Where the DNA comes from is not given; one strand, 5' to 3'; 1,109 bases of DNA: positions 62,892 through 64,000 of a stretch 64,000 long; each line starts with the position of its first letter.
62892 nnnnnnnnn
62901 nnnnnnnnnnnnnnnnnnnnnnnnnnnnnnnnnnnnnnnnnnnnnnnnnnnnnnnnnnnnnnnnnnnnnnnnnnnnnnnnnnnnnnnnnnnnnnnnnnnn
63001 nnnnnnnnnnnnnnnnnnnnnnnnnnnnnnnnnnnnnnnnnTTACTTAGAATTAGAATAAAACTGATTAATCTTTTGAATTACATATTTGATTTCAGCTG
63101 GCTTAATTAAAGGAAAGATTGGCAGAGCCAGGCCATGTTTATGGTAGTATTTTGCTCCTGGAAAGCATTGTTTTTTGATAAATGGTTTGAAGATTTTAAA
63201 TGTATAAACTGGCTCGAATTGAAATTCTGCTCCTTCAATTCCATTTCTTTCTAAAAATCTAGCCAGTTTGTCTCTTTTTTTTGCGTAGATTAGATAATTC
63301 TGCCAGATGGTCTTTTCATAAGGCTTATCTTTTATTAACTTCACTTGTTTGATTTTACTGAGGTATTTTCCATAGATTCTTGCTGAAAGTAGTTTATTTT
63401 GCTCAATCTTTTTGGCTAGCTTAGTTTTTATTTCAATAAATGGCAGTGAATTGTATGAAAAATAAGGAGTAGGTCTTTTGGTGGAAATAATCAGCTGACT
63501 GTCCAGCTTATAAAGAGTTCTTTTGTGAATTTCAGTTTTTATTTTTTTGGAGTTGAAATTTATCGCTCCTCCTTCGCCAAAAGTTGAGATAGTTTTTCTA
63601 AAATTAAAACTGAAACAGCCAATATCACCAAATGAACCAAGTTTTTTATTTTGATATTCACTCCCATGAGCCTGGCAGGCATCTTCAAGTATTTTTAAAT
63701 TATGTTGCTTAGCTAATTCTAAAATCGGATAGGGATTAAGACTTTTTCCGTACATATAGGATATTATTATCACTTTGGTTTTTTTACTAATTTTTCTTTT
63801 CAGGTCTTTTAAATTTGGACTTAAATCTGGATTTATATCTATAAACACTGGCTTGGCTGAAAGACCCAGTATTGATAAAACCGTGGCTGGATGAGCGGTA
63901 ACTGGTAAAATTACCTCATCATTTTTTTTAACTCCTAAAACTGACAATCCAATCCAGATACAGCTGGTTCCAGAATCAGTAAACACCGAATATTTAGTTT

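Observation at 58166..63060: Candidate peptide- or glycan-modification cluster: leaderless 34-aa peptide, A24-peptidase-like membrane protein, three radical SAM enzymes and a deacetylase-like protein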

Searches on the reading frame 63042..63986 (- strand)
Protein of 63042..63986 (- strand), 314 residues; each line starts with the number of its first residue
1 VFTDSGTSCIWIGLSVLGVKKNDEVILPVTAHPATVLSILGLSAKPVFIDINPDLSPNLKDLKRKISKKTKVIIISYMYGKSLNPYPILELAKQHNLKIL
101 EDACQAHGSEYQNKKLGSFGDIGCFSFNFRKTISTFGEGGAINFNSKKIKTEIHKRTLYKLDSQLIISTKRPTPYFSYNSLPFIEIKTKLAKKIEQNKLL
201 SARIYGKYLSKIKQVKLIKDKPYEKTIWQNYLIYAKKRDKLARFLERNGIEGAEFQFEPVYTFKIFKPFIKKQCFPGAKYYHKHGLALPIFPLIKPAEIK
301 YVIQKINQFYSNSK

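Call 3: search_protein_families(library=pfam, proteins=[window:63042-63986:-], max_evalue=0.01)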
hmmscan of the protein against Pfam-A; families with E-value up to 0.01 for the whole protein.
window:63042-63986:- (314 aa): 2 families
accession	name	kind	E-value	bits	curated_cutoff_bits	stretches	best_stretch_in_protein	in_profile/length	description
PF01041.23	DegT_DnrJ_EryC1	-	7.3e-55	187.1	19.8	2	3-154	45-196/360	DegT/DnrJ/EryC1/StrS aminotransferase family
PF00266.25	Aminotran_5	-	6.7e-06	25.7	21.5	1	2-110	66-183/371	Aminotransferase class-V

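Call 4: search_protein_families(library=ncbifam, proteins=[window:63042-63986:-], max_evalue=0.01)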
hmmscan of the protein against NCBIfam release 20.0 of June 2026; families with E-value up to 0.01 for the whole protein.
window:63042-63986:- (314 aa): 13 families
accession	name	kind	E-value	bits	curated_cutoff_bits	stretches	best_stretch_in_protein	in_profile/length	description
TIGR03588.1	PseC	equivalog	1.1e-35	123.3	423.5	2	4-154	52-208/380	UDP-4-amino-4,6-dideoxy-N-acetyl-beta-L-altrosamine transaminase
NF008687.0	PRK11706.1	equivalog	2.7e-35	121.8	375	2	2-149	51-198/375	dTDP-4-amino-4,6-dideoxygalactose transaminase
TIGR04181.1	NHT_00031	hypoth_equivalog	1.4e-32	113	420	1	3-289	51-357/359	LegC family aminotransferase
NF011936.0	PRK15407.1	equivalog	2e-28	99.3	423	1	19-153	110-244/440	lipopolysaccharide biosynthesis protein RfbH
TIGR02379.1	ECA_wecE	subfamily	1.2e-26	93.4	434.85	1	2-150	51-200/376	dTDP-4-amino-4,6-dideoxy-D-glucose transaminase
NF008658.2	PRK11658.1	equivalog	1.3e-25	89.9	631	1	5-309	56-376/379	UDP-4-amino-4-deoxy-L-arabinose aminotransferase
TIGR04427.1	PLP_DesI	equivalog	6.7e-19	68.2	650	1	22-252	90-326/390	dTDP-4-dehydro-6-deoxyglucose aminotransferase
TIGR01977.1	am_tr_V_EF2568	hypoth_equivalog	7.2e-05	22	377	1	1-108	66-179/376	cysteine desulfurase family protein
TIGR01979.1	sufS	subfamily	0.00024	20.1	475.1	1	16-107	102-200/403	SufS family cysteine desulfurase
NF041364.1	GntC_guanitoxin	equivalog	0.00075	18.5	415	1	19-77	81-142/356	guanitoxin biosynthesis PLP-dependent (S)-gamma-hydroxy-L-arginine cyclodehydratase GntC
NF041091.1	asp_aminotase_Arch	equivalog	0.0011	17.9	550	1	19-76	108-167/376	aspartate aminotransferase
NF005817.0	PRK07683.1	equivalog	0.0011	17.8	575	1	19-78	110-170/387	aminotransferase A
NF006230.0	PRK08363.1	equivalog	0.0014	17.5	534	1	19-102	114-205/398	alanine aminotransferase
